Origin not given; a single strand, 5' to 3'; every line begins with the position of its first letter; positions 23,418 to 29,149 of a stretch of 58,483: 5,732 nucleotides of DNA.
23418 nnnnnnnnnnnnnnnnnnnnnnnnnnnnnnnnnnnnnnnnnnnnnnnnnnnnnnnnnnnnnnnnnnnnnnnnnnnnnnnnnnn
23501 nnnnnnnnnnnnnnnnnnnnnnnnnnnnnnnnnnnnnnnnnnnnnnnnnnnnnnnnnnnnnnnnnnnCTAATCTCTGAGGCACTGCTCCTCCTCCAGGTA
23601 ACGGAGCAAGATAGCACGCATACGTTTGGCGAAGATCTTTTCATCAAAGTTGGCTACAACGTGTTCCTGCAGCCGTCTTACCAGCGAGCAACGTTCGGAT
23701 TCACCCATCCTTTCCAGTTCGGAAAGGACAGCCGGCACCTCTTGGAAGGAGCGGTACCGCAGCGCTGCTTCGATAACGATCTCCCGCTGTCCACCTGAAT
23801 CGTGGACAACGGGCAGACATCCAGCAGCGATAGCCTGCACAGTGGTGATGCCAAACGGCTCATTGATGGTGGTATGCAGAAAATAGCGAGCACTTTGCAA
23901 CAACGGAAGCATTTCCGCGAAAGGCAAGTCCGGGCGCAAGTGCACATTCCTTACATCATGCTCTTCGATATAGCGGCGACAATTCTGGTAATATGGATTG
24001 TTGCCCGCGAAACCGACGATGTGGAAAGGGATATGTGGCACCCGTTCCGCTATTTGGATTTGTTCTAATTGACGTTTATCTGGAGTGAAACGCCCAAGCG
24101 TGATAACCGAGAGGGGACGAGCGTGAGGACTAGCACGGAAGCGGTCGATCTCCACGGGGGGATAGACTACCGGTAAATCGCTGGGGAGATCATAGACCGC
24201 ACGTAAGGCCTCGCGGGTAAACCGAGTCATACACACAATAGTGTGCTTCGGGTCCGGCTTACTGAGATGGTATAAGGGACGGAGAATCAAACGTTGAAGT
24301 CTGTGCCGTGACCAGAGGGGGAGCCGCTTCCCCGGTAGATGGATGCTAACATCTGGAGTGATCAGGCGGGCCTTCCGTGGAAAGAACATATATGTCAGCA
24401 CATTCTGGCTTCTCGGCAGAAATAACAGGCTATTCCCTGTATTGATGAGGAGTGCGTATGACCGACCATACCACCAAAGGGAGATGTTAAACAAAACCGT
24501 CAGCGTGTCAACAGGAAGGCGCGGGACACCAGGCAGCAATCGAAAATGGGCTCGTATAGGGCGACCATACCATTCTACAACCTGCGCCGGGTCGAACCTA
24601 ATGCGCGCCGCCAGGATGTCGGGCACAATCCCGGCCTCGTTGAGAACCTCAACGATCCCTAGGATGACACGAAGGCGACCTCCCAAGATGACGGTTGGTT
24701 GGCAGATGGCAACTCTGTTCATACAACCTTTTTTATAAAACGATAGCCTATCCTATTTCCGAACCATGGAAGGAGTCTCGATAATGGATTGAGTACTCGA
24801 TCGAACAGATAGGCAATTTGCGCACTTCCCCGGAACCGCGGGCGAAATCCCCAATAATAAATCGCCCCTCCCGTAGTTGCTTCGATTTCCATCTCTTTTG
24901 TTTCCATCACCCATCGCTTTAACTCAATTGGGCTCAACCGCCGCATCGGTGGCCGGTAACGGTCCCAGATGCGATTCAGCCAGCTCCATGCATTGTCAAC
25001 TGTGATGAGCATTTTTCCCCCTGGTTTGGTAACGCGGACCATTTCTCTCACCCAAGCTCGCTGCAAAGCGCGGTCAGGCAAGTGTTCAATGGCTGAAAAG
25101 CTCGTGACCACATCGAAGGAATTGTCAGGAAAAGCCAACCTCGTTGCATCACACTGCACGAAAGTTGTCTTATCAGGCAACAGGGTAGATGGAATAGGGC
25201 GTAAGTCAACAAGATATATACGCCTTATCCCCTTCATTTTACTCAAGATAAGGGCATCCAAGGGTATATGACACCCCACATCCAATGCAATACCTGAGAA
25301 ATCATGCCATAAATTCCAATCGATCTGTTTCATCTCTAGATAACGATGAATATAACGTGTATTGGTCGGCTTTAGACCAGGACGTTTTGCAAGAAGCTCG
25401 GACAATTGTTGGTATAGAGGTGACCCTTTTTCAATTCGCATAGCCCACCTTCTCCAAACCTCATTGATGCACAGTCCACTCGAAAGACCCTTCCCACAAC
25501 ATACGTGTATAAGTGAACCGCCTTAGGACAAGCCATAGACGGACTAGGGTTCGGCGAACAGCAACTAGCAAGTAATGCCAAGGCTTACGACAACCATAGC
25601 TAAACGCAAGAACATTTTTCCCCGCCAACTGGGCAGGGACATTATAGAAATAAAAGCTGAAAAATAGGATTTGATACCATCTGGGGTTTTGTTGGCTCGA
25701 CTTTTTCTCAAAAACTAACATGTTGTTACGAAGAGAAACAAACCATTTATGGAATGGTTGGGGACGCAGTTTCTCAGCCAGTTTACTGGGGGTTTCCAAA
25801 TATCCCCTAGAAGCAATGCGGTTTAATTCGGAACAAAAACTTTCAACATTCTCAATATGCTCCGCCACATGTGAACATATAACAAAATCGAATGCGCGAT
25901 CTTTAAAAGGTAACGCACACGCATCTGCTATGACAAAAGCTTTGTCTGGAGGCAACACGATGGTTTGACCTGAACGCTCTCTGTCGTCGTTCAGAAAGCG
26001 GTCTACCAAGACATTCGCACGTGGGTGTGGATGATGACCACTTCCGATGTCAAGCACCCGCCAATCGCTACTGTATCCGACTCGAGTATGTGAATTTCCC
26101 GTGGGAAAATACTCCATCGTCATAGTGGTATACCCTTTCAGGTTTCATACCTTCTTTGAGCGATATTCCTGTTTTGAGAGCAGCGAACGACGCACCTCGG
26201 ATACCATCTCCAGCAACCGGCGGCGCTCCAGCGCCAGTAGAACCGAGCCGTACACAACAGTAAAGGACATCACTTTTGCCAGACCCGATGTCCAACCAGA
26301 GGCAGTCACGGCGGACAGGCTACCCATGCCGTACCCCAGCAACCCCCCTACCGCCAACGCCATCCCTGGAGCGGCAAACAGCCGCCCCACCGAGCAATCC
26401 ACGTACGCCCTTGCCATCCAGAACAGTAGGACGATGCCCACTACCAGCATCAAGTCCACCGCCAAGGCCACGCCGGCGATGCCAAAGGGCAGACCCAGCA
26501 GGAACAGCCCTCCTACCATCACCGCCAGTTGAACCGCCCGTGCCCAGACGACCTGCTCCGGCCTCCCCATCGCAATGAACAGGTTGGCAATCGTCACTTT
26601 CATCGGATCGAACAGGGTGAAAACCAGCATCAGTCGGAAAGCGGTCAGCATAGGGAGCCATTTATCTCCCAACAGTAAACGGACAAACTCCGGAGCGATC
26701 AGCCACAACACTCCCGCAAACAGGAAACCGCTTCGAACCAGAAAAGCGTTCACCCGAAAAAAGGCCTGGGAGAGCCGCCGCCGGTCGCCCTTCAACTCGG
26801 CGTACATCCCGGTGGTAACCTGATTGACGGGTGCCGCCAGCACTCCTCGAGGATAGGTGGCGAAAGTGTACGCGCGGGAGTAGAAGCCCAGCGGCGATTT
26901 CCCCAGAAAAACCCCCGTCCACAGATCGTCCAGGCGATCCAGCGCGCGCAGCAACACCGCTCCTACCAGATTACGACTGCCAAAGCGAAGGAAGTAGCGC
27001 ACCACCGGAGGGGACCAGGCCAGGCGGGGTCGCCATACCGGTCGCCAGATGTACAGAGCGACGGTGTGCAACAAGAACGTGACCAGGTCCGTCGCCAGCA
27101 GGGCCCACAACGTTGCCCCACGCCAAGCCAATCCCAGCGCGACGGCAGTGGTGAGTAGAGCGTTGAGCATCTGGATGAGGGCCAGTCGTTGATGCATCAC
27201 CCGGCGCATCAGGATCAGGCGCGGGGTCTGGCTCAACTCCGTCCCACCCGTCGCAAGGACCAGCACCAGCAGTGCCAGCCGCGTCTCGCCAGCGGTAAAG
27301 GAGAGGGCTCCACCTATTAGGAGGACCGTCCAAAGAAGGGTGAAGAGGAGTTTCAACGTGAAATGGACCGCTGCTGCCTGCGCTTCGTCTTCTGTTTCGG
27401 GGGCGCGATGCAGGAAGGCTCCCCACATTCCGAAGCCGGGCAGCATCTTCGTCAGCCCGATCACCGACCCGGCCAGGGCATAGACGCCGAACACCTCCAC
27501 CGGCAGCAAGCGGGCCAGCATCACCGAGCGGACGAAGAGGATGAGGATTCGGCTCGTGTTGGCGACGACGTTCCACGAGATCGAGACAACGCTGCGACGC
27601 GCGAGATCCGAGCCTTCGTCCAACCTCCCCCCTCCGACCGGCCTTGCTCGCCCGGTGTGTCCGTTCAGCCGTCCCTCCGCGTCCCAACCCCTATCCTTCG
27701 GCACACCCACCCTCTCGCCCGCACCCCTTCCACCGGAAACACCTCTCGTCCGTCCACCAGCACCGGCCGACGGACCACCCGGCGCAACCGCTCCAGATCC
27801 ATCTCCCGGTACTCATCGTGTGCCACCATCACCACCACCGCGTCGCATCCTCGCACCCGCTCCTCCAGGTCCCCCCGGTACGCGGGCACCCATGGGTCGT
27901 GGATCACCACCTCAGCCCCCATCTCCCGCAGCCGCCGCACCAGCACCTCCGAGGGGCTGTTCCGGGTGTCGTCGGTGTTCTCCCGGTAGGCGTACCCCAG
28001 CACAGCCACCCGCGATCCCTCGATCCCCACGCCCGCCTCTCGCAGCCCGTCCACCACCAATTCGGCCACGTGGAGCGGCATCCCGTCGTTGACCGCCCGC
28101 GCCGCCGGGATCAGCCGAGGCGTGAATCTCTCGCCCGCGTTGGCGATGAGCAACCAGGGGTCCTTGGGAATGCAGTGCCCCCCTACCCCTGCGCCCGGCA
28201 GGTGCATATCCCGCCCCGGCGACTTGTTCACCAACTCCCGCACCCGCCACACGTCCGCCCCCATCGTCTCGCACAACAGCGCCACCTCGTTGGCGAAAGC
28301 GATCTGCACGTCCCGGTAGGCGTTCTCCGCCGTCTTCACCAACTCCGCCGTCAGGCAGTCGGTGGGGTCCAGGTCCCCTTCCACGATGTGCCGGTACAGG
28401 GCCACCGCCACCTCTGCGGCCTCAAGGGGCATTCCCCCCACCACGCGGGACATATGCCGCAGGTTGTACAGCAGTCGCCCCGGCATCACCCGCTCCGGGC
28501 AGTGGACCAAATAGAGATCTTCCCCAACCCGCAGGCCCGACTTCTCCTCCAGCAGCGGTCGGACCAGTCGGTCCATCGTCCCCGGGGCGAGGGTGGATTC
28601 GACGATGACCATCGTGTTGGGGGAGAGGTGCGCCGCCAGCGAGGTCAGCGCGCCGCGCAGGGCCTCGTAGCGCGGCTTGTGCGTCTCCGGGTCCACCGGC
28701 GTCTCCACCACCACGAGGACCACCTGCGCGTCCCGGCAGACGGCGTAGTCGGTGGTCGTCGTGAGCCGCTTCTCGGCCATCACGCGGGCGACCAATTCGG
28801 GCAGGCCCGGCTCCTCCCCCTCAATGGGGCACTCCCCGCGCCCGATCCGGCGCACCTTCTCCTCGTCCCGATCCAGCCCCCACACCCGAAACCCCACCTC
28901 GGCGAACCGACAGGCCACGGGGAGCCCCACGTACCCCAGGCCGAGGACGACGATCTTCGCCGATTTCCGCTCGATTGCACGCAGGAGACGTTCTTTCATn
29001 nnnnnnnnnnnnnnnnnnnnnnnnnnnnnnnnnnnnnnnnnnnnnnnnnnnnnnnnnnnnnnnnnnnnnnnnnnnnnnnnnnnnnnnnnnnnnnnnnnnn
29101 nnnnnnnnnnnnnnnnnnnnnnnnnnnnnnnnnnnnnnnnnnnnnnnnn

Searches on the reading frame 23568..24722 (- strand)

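Call 51: search_protein_families(library=pfam, proteins=[window:23568-24722:-], max_evalue=0.00001)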
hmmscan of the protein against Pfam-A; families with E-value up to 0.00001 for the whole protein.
window:23568-24722:- (384 aa): 3 families
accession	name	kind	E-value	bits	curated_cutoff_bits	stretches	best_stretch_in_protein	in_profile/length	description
PF00534.26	Glycos_transf_1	-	1.9e-14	54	26.4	1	201-319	13-134/172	Glycosyl transferases group 1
PF13692.12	Glyco_trans_1_4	-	2.4e-09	38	27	1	206-318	4-117/142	Glycosyl transferases group 1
PF13524.12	Glyco_trans_1_2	-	3.5e-07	30.7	25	1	225-360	9-134/144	Glycosyl transferase-like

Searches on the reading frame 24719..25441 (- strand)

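Call 52: search_protein_families(library=pfam, proteins=[window:24719-25441:-], max_evalue=0.00001)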
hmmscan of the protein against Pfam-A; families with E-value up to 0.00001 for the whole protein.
window:24719-25441:- (240 aa): 6 families
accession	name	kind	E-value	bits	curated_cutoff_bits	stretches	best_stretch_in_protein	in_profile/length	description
PF08241.18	Methyltransf_11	-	8.7e-15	55.6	21.2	1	53-146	1-95/95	Methyltransferase domain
PF13649.12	Methyltransf_25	-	2.4e-12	47.8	27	1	53-142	2-97/97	Methyltransferase domain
PF13489.12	Methyltransf_23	-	1.1e-09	38.7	27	1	50-157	24-128/164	Methyltransferase domain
PF13847.12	Methyltransf_31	-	1e-06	28.9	27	1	90-150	54-113/145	Methyltransferase domain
PF01209.24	Ubie_methyltran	-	2.6e-06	27.4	20.1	1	92-146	100-151/233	ubiE/COQ5 methyltransferase family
PF08242.18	Methyltransf_12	-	4.2e-06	27.9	30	1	54-143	2-97/98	Methyltransferase domain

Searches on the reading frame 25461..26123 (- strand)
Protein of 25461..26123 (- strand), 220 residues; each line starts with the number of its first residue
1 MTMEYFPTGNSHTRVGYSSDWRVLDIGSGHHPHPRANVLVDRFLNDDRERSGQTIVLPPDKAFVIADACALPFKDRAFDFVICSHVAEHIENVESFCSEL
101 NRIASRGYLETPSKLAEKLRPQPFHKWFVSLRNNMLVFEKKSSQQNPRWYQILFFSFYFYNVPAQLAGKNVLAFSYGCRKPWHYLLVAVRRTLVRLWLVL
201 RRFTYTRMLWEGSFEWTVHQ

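Call 52: search_protein_families(library=pfam, proteins=[window:25461-26123:-], max_evalue=0.00001)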
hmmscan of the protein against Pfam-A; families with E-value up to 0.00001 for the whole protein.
window:25461-26123:- (220 aa): 1 family
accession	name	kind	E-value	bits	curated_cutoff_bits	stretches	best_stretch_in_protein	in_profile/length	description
PF08241.18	Methyltransf_11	-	3e-10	41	21.2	1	61-106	44-89/95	Methyltransferase domain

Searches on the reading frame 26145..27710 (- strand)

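Call 52: search_protein_families(library=pfam, proteins=[window:26145-27710:-], max_evalue=0.00001)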
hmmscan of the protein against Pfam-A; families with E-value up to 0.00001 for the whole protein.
window:26145-27710:- (521 aa): 2 families
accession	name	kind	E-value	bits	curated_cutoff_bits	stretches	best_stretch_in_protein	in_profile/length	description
PF13440.11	Polysacc_synt_3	-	1.1e-41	143.5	23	1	65-354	2-291/293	Polysaccharide biosynthesis protein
PF01943.22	Polysacc_synt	-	3.2e-17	63.3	28.2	1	43-298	4-265/274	Polysaccharide biosynthesis protein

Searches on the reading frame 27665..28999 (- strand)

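Call 52: search_protein_families(library=pfam, proteins=[window:27665-28999:-], max_evalue=0.00001)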
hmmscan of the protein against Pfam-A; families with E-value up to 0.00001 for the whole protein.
window:27665-28999:- (444 aa): 3 families
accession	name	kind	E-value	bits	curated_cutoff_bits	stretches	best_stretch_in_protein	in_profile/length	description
PF03721.20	UDPG_MGDP_dh_N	-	4.7e-43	147.4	27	1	15-196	2-181/187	UDP-glucose/GDP-mannose dehydrogenase family, NAD binding domain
PF00984.24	UDPG_MGDP_dh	-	9.2e-28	96.6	25.4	1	217-305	2-93/94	UDP-glucose/GDP-mannose dehydrogenase family, central domain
PF03720.21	UDPG_MGDP_dh_C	-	1.4e-26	93.3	30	1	332-421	1-101/103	UDP-glucose/GDP-mannose dehydrogenase family, UDP binding domain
